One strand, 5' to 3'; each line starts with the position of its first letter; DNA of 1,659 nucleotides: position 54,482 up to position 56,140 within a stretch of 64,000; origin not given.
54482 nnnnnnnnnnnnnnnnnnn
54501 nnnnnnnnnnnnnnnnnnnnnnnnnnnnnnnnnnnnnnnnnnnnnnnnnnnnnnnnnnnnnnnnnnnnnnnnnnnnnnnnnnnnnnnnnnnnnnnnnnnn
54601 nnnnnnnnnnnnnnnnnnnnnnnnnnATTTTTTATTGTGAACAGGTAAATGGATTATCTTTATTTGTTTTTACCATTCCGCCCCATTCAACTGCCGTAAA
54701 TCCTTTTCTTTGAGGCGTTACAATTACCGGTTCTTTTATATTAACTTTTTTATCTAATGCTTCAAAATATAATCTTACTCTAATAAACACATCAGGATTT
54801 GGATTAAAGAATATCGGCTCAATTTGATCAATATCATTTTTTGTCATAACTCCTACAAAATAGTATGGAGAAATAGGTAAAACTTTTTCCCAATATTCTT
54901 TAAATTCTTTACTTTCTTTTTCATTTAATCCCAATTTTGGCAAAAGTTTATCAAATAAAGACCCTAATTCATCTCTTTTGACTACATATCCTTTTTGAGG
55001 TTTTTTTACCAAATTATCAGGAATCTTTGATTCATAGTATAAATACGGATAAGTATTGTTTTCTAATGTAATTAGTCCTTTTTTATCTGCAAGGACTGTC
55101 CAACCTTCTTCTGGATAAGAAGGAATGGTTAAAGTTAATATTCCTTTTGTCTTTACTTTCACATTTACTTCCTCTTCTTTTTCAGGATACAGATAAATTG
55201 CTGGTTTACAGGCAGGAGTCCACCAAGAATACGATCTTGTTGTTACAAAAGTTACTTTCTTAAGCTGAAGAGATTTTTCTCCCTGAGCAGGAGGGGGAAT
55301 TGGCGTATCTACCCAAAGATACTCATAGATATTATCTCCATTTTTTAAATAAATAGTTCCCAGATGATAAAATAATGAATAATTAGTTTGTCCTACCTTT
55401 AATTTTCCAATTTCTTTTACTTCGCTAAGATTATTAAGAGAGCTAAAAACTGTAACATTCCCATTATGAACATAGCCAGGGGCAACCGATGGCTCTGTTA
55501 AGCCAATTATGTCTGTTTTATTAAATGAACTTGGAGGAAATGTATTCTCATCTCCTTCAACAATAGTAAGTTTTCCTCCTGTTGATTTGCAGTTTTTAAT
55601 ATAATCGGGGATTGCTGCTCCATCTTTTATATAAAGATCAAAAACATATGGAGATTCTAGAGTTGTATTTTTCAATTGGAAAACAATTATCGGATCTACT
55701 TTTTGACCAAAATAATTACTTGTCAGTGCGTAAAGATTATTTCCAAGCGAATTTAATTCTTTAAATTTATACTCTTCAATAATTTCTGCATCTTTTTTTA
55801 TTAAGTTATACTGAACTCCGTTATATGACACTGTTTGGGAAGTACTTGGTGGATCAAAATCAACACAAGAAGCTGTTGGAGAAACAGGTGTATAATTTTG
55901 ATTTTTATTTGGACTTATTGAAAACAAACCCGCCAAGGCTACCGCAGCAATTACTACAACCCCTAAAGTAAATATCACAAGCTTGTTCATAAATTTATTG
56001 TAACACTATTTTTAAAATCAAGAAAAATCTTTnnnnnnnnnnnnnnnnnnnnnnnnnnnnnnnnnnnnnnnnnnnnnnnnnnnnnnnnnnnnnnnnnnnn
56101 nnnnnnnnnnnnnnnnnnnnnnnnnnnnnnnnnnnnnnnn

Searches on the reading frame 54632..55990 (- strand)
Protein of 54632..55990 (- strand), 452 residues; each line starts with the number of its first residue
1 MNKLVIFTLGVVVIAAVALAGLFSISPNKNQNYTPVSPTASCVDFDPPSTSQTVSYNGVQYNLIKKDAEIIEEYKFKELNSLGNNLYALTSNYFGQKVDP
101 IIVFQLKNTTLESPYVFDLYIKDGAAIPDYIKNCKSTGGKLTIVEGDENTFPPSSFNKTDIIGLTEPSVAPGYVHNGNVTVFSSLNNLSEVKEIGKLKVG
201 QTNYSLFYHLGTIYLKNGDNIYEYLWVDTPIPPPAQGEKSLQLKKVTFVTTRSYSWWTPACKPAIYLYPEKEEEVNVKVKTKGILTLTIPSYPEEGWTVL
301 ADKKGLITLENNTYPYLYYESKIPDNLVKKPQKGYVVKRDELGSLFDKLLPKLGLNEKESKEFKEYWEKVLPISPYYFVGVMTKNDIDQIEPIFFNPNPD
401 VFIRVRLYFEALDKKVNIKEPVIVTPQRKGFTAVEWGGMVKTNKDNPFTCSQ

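Call 3: search_protein_families(library=pfam, proteins=[window:54632-55990:-], max_evalue=1)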
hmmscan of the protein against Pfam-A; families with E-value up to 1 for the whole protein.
window:54632-55990:- (452 aa): 0 families

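Call 4: search_protein_families(library=ncbifam, proteins=[window:54632-55990:-], max_evalue=1)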
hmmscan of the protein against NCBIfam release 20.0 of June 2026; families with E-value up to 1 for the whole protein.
window:54632-55990:- (452 aa): 0 families

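Call 92: search_solved_structures(query=window:54632-55990:-, max_evalue=10, show_alignments=1)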
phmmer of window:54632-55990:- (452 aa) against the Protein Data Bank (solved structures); distinct sequences matched with E-value up to 10: 1.
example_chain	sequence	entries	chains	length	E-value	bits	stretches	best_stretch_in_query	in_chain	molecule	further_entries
4owr_B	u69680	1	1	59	0.49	12.3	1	37-83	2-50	Nuclear pore complex protein Nup98-Nup96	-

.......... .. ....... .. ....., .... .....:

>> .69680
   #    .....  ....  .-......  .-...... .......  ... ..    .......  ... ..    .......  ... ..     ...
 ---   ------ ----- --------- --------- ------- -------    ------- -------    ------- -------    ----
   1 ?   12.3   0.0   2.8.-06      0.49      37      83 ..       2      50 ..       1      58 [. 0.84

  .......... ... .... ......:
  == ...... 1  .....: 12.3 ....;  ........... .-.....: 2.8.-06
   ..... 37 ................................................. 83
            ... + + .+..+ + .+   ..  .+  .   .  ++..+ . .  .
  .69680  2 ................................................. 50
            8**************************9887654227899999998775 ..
